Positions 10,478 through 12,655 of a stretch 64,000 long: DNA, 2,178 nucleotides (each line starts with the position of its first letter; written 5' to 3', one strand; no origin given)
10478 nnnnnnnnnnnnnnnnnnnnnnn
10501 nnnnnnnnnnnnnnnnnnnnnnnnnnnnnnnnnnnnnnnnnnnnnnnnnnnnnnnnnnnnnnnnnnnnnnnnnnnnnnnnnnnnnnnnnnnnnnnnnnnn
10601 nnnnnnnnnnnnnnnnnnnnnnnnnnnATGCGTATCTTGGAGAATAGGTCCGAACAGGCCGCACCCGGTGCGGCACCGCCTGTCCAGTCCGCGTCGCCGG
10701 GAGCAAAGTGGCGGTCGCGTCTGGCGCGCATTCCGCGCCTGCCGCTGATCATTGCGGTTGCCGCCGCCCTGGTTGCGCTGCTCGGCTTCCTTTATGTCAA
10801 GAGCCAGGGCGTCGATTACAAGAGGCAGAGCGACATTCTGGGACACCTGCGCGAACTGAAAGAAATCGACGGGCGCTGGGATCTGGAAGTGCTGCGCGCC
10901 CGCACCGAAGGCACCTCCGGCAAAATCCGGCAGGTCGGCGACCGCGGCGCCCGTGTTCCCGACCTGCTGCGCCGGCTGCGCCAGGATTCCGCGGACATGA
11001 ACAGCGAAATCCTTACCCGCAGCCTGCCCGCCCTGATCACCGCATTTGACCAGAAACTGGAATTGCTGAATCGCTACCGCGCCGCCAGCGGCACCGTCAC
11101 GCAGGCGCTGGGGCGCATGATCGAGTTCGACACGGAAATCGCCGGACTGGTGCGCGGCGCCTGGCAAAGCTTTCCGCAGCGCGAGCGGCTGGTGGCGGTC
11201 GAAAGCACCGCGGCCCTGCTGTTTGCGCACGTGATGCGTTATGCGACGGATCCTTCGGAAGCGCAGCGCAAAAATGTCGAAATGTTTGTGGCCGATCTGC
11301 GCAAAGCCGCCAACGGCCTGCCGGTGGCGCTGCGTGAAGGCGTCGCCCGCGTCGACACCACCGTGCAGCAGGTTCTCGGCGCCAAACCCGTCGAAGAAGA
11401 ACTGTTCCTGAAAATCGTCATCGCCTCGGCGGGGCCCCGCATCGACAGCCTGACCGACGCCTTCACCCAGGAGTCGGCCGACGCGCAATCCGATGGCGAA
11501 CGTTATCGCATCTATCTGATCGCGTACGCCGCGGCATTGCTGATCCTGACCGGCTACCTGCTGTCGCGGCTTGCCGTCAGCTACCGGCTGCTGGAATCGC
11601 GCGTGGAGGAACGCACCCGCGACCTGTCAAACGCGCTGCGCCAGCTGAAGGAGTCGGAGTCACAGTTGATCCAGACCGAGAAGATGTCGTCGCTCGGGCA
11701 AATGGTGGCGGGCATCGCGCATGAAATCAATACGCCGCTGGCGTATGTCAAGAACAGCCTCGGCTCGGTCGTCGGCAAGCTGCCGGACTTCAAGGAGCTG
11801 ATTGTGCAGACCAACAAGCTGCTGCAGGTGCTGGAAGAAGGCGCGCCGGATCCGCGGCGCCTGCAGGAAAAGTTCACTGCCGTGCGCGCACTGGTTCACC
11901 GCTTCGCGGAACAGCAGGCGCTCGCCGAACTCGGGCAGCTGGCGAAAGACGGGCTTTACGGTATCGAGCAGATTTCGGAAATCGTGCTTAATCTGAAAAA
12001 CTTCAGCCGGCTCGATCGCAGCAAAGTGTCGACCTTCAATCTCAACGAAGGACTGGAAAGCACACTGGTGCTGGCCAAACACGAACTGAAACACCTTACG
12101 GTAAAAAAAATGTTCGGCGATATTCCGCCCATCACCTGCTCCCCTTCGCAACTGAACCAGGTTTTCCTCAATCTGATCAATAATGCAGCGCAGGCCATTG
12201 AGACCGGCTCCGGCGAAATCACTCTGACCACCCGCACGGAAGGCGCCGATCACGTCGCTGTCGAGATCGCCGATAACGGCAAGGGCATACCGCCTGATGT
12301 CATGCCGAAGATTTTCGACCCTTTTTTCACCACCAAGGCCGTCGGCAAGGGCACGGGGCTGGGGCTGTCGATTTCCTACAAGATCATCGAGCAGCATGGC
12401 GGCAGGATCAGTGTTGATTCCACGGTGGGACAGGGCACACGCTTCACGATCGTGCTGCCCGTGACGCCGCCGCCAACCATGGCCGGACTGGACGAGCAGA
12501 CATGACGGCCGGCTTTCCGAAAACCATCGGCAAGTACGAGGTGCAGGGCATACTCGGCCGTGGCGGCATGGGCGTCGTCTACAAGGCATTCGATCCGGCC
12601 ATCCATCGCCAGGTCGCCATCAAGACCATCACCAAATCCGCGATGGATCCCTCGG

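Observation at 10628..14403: Histidine kinase translationally coupled to a Ser/Thr kinase that carries its own receiver and pseudo-receiver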

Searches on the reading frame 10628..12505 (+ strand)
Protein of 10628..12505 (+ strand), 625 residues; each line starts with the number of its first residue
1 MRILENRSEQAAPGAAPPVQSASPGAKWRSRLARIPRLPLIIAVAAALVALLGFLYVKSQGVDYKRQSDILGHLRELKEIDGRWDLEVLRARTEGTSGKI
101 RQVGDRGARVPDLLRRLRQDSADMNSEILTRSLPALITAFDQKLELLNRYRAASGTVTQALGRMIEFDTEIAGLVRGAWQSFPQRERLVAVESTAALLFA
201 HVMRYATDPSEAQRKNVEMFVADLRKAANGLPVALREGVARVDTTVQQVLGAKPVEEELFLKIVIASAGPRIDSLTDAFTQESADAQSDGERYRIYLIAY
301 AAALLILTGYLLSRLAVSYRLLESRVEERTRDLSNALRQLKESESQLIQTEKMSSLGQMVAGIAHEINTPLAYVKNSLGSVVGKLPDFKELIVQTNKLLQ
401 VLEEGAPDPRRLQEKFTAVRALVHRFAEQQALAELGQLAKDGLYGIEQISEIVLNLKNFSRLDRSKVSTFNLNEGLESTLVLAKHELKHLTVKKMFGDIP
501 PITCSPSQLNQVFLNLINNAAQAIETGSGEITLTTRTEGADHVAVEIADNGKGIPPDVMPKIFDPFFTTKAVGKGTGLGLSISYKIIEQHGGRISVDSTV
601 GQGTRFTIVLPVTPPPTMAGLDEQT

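Call 3: search_protein_families(library=pfam, proteins=[window:10628-12505:+], max_evalue=0.1)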
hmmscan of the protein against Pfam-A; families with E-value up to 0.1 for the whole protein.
window:10628-12505:+ (625 aa): 4 families
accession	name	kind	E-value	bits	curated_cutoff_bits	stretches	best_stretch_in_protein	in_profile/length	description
PF02518.31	HATPase_c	-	1.1e-30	106.7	26.4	1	506-613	3-110/111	Histidine kinase-, DNA gyrase B-, and HSP90-like ATPase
PF19443.4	DAHL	-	5.5e-21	75.7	38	1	63-294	2-221/221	DAHL domain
PF00512.31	HisKA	-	1.8e-05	25.2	26.9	1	356-378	2-24/66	His Kinase A (phospho-acceptor) domain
PF14501.12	HATPase_c_5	-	0.005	17.2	22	1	508-598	5-90/102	GHKL domain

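Call 4: search_protein_families(library=ncbifam, proteins=[window:10628-12505:+], max_evalue=0.1)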
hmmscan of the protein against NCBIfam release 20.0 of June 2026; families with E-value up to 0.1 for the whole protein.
window:10628-12505:+ (625 aa): 90 families (the best 25 are shown)
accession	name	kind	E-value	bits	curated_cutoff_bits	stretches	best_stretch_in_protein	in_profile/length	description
NF038348.1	T2SS_HK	subfamily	1e-70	238.8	450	1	323-612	294-573/574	histidine kinase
NF008468.0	PRK11360.1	equivalog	4.2e-57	193.9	646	2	417-614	412-610/616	two-component system sensor histidine kinase AtoS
NF052574.1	HisKinEspCMyxo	equivalog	2.4e-55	188.1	1200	2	432-615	453-640/785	serine histidine kinase EspC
NF010411.0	PRK13837.1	equivalog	1e-47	162.7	647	2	452-617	502-680/828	two-component system VirA-like sensor kinase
NF052573.1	HisKinEspAMyxo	equivalog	7.1e-47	159.9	1400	2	427-612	420-611/755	serine histidine kinase EspA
NF007688.0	PRK10364.1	equivalog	1.5e-41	142.6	479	2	420-613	259-452/460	two-component system sensor histidine kinase ZraS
NF046026.1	HisKinCckACaul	equivalog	1.6e-38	132.3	1000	2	435-615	333-535/678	cell cycle histidine kinase CckA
NF046020.1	HisKinCckABruc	equivalog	1.8e-37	128.7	1000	2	454-612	534-707/868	cell cycle histidine kinase CckA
NF047497.1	HK_LIC_12097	equivalog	4.9e-35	120.9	500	2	448-613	200-367/367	LIC_12097 family sensor histidine kinase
NF047466.1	hybrid_RR_LvrB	exception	8.9e-33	114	500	2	447-612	199-376/377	hybrid histidine kinase/response regulator LvrB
NF010076.0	PRK13557.1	subfamily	3.3e-31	108.3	631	1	341-613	148-395/540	histidine kinase famiy protein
NF046044.1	PnpS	equivalog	4.5e-28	98.3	400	1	448-611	219-390/390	two-component system histidine kinase PnpS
NF041777.1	sens_FixL_Rhizob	equivalog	4.8e-28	98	850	2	507-613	377-482/485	sensor protein FixL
NF047794.1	HisKinPtgB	equivalog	1.6e-27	96.1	1000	2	440-603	486-646/656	two-component system sensor histidine kinase PgtB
NF006800.0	PRK09303.1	equivalog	2.6e-26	92.4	342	1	325-613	122-378/383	histidine kinase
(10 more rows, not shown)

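Call 52: find_homologous_proteins(query=window:10628-12502:+, max_evalue=1e-10)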
Query window:10628-12502:+ (625 aa): 3963 proteins with E <= 1e-10 among 8000 candidates; the best 120 are listed.
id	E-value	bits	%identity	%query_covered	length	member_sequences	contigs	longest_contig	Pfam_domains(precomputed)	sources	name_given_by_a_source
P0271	0.0e+0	1310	97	100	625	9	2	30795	PF19443.5,PF02518.32,PF00512.32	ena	-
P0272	0.0e+0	1180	87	98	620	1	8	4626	PF19443.5,PF02518.32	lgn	-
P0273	0.0e+0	1144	86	96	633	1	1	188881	PF19443.5,PF02518.32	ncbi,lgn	-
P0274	0.0e+0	1049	77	98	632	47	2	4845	PF19443.5,PF02518.32,PF00512.32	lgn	-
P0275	0.0e+0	1045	80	95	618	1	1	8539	PF19443.5,PF02518.32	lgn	-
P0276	0.0e+0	1044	80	95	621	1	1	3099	PF19443.5,PF02518.32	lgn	-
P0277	0.0e+0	1043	80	95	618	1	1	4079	PF19443.5,PF02518.32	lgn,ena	-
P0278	0.0e+0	1043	80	95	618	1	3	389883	PF19443.5,PF02518.32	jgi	jgi:two-component system, NtrC family, sensor kinase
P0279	0.0e+0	1043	80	95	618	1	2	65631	PF19443.5,PF02518.32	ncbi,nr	ncbi:MAG: hypothetical protein K2Y31_07495 [Burkholderiales bacterium]|nr:hypothetical protein [Burk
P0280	0.0e+0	1043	77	99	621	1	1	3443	PF19443.5,PF02518.32,PF00512.32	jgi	jgi:two-component system, NtrC family, sensor kinase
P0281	0.0e+0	1041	80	95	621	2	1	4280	PF19443.5,PF02518.32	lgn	-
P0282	0.0e+0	1041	79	96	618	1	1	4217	PF19443.5,PF02518.32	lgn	-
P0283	0.0e+0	1041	77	99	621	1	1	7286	PF19443.5,PF02518.32,PF00512.32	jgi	jgi:two-component system, NtrC family, sensor kinase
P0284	0.0e+0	1040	79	96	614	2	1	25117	PF19443.5,PF02518.32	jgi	jgi:two-component system NtrC family sensor kinase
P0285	0.0e+0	1039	79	95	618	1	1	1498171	PF19443.5,PF02518.32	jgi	jgi:two-component system NtrC family sensor kinase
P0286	0.0e+0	1037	80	95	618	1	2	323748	PF19443.5,PF02518.32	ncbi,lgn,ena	ncbi:MAG: ATP-binding protein [Betaproteobacteria bacterium]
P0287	0.0e+0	1035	81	90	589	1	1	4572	PF19443.5,PF02518.32,PF00512.32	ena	-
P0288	0.0e+0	1035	80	95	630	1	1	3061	PF19443.5,PF02518.32,PF00512.32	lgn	-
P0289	0.0e+0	1035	80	95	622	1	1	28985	PF19443.5,PF02518.32,PF00512.32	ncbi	-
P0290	0.0e+0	1035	80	95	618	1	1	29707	PF19443.5,PF02518.32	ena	-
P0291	0.0e+0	1033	78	97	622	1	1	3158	PF19443.5,PF02518.32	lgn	-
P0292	0.0e+0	1033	77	99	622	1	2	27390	PF19443.5,PF02518.32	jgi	-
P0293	0.0e+0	1033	80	93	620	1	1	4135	PF19443.5,PF02518.32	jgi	jgi:signal transduction histidine kinase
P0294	0.0e+0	1031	79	95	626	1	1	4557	PF19443.5,PF02518.32,PF00512.32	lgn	-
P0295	0.0e+0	1028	77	99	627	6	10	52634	PF19443.5,PF02518.32,PF00512.32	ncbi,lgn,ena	-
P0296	0.0e+0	1028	80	94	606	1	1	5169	PF19443.5,PF02518.32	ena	-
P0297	0.0e+0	1026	78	96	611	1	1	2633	PF19443.5,PF02518.32,PF00512.32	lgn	-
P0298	0.0e+0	1025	79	94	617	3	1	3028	PF19443.5,PF02518.32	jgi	jgi:two-component system NtrC family sensor kinase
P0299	0.0e+0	1025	78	98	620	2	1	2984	PF19443.5,PF02518.32,PF00512.32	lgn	-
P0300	0.0e+0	1024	79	95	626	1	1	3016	PF19443.5,PF02518.32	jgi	jgi:two-component system NtrC family sensor kinase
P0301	0.0e+0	1024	76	97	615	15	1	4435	PF19443.5,PF02518.32,PF00512.32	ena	-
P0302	0.0e+0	1023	79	93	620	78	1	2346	PF19443.5,PF02518.32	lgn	-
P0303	0.0e+0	1021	76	100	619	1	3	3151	PF19443.5,PF02518.32,PF00512.32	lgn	-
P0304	0.0e+0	1021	76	100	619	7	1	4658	PF19443.5,PF02518.32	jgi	-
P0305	0.0e+0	1021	79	94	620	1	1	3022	PF19443.5,PF02518.32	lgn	-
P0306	0.0e+0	1020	76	99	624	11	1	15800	PF19443.5,PF02518.32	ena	-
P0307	0.0e+0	1020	79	93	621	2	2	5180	PF19443.5,PF02518.32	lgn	-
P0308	0.0e+0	1019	77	97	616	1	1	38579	PF19443.5,PF02518.32,PF00512.32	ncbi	ncbi:MAG: ATP-binding protein [Burkholderiales bacterium]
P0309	0.0e+0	1019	80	90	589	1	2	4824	PF19443.5,PF02518.32,PF00512.32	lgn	-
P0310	0.0e+0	1019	76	99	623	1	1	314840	PF19443.5,PF02518.32,PF00512.32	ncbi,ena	-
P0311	0.0e+0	1019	78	96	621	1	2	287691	PF19443.5,PF02518.32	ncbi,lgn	-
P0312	0.0e+0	1018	79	92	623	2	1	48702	PF19443.5,PF02518.32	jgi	-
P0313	0.0e+0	1018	76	99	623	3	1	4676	PF19443.5,PF02518.32,PF00512.32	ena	-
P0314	0.0e+0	1018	79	93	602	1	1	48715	PF19443.5,PF02518.32,PF00512.32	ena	-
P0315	0.0e+0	1017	79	90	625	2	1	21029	PF19443.5,PF02518.32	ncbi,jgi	jgi:two-component system NtrC family sensor kinase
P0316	0.0e+0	1016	78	94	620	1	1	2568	PF19443.5,PF02518.32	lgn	-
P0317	0.0e+0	1015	76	96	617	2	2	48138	PF19443.5,PF02518.32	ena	-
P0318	0.0e+0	1014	79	90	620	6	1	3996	PF19443.5,PF02518.32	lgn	-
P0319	0.0e+0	1014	78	94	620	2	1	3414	PF19443.5,PF02518.32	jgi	jgi:signal transduction histidine kinase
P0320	0.0e+0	1013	77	96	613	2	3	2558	PF19443.5,PF02518.32,PF00512.32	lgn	-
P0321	0.0e+0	1013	78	94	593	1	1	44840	PF19443.5,PF02518.32,PF00512.32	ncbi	ncbi:MAG: ATP-binding protein [Burkholderiales bacterium]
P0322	0.0e+0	1012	78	93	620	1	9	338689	PF19443.5,PF02518.32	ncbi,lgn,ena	-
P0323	0.0e+0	1012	76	98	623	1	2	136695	PF19443.5,PF02518.32,PF00512.32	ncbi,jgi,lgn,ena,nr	ncbi:MAG: ATP-binding protein [Betaproteobacteria bacterium]|nr:ATP-binding protein [Betaproteobacte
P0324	0.0e+0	1012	76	99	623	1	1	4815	PF19443.5,PF02518.32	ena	-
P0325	0.0e+0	1012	76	99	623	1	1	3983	PF19443.5,PF02518.32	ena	-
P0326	0.0e+0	1011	75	99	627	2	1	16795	PF19443.5,PF02518.32,PF00512.32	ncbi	-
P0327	0.0e+0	1011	77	94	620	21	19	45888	PF19443.5,PF02518.32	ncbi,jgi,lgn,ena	jgi:signal transduction histidine kinase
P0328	0.0e+0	1010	78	93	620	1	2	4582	PF19443.5,PF02518.32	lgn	-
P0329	1.9e-298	1009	78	94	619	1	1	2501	PF19443.5,PF02518.32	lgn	-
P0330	2.5e-298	1009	78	94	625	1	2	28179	PF19443.5,PF02518.32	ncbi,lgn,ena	-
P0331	3.0e-298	1008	79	90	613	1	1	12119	PF19443.5,PF02518.32,PF00512.32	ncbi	-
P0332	5.4e-298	1008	78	90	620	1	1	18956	PF19443.5,PF02518.32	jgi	-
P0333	6.0e-298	1007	77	95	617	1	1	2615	PF19443.5,PF02518.32,PF00512.32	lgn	-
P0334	6.0e-298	1007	77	95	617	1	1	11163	PF19443.5,PF02518.32,PF00512.32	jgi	jgi:two-component system NtrC family sensor kinase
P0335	8.5e-298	1007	78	93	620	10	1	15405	PF19443.5,PF02518.32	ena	-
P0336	1.4e-297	1006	78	93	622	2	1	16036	PF19443.5,PF02518.32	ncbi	-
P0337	3.4e-297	1005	78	94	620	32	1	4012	PF19443.5,PF02518.32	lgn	-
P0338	6.4e-297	1004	76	99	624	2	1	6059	PF19443.5,PF02518.32,PF00512.32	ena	-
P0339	2.1e-296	1002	78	93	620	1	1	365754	PF19443.5,PF02518.32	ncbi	-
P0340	2.3e-296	1002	78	93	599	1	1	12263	PF19443.5,PF02518.32,PF00512.32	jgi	-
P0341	3.5e-296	1002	78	93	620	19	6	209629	PF19443.5,PF02518.32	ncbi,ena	-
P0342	6.4e-296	1001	78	93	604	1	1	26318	PF19443.5,PF02518.32,PF00512.32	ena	-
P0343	6.6e-296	1001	78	93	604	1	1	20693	PF19443.5,PF02518.32,PF00512.32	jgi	-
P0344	4.0e-295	998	78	92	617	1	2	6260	PF19443.5,PF02518.32,PF00512.32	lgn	-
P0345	7.8e-295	997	78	93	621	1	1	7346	PF19443.5,PF02518.32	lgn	-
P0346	1.5e-294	996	76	98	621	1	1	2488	PF19443.5,PF02518.32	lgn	-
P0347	1.8e-294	996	76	98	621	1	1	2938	PF19443.5,PF02518.32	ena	-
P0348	2.5e-294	995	76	96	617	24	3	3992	PF19443.5,PF02518.32,PF00512.32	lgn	-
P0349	5.2e-294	994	78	94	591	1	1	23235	PF19443.5,PF02518.32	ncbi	-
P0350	8.0e-294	994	77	91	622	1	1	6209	PF19443.5,PF02518.32,PF00512.32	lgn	-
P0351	9.4e-294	994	77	95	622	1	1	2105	PF19443.5,PF02518.32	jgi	jgi:two-component system, NtrC family, sensor kinase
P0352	1.1e-293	993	78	94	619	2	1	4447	PF19443.5,PF02518.32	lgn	-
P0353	1.9e-293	992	77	95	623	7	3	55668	PF19443.5,PF02518.32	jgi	-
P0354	2.8e-293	992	76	96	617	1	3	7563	PF19443.5,PF02518.32,PF00512.32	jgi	-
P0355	7.1e-293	991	76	96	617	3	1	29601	PF19443.5,PF02518.32,PF00512.32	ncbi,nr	ncbi:MAG: hypothetical protein KIT13_01490 [Burkholderiales bacterium]|nr:hypothetical protein [Burk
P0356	3.6e-292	988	77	95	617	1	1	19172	PF19443.5,PF02518.32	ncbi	-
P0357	4.4e-291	985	76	94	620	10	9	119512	PF19443.5,PF02518.32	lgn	-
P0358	2.5e-289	979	75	97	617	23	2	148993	PF19443.5,PF02518.32,PF00512.32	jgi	jgi:two-component system, NtrC family, sensor kinase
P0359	1.3e-288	977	76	93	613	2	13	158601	PF19443.5,PF02518.32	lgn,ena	-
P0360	4.6e-288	975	76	94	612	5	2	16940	PF19443.5,PF02518.32,PF00512.32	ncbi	-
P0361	7.2e-288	974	74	97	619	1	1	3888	PF19443.5,PF02518.32,PF00512.32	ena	-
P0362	3.4e-287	972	77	93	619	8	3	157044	PF19443.5,PF02518.32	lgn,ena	-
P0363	2.4e-282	956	75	95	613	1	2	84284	PF19443.5,PF02518.32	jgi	jgi:signal transduction histidine kinase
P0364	4.6e-281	952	73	95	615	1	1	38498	PF19443.5,PF02518.32,PF00512.32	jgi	jgi:signal transduction histidine kinase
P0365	8.2e-275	931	74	90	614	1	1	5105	PF19443.5,PF02518.32,PF00512.32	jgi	-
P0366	2.2e-274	930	74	90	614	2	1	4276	PF19443.5,PF02518.32,PF00512.32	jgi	-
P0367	1.1e-265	901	72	92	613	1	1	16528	PF19443.5,PF02518.32,PF00512.32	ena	-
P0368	4.5e-262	889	68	96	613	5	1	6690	PF19443.5,PF02518.32,PF00512.32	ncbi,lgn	-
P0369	7.3e-233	793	66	94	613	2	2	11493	PF19443.5,PF02518.32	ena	-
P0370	2.0e-225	768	61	96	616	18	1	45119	PF19443.5,PF02518.32,PF00512.32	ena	-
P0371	9.9e-225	766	64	90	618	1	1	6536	PF19443.5,PF02518.32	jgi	jgi:signal transduction histidine kinase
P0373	8.1e-221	753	62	90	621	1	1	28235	PF19443.5,PF02518.32,PF00512.32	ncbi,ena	-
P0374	9.1e-221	753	62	89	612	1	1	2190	PF19443.5,PF02518.32,PF00512.32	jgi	-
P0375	1.4e-220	752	63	90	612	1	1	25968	PF19443.5,PF02518.32,PF00512.32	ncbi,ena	-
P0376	2.3e-220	751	60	96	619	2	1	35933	PF19443.5,PF02518.32,PF00512.32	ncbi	-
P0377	2.9e-220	751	61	93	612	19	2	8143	PF19443.5,PF02518.32,PF00512.32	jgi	jgi:signal transduction histidine kinase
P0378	3.6e-220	751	62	90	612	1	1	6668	PF19443.5,PF02518.32,PF00512.32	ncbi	ncbi:MAG: ATP-binding protein [Burkholderiales bacterium]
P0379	8.4e-220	749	63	91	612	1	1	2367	PF19443.5,PF02518.32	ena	-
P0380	1.1e-219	749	62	90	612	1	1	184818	PF19443.5,PF02518.32,PF00512.32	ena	-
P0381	3.7e-219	747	61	94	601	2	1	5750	PF19443.5,PF02518.32,PF00512.32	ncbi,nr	ncbi:MAG: GHKL domain-containing protein [Betaproteobacteria bacterium]|nr:GHKL domain-containing pr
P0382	2.5e-218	745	61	93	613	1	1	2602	PF19443.5,PF02518.32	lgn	-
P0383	2.6e-218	744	61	94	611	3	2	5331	PF19443.5,PF02518.32,PF00512.32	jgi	-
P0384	6.3e-218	743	61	93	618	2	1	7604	PF19443.5,PF02518.32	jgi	jgi:two-component system NtrC family sensor kinase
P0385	9.9e-218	743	61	94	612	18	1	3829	PF19443.5,PF02518.32,PF00512.32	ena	-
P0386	1.7e-217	742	61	94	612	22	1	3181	PF19443.5,PF02518.32,PF00512.32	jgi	jgi:signal transduction histidine kinase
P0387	2.0e-217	742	60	94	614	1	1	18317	PF19443.5,PF02518.32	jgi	jgi:signal transduction histidine kinase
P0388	5.2e-217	740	61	90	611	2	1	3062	PF19443.5,PF02518.32,PF00512.32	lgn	-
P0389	5.7e-217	740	60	95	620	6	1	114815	PF19443.5,PF02518.32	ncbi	-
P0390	5.8e-217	740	59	97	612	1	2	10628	PF19443.5,PF02518.32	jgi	jgi:signal transduction histidine kinase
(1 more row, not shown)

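Call 84: search_protein_families(library=padloc, proteins=[window:10628-12505:+], max_evalue=0.00001)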
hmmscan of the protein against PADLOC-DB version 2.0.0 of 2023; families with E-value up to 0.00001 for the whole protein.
window:10628-12505:+ (625 aa): 0 families
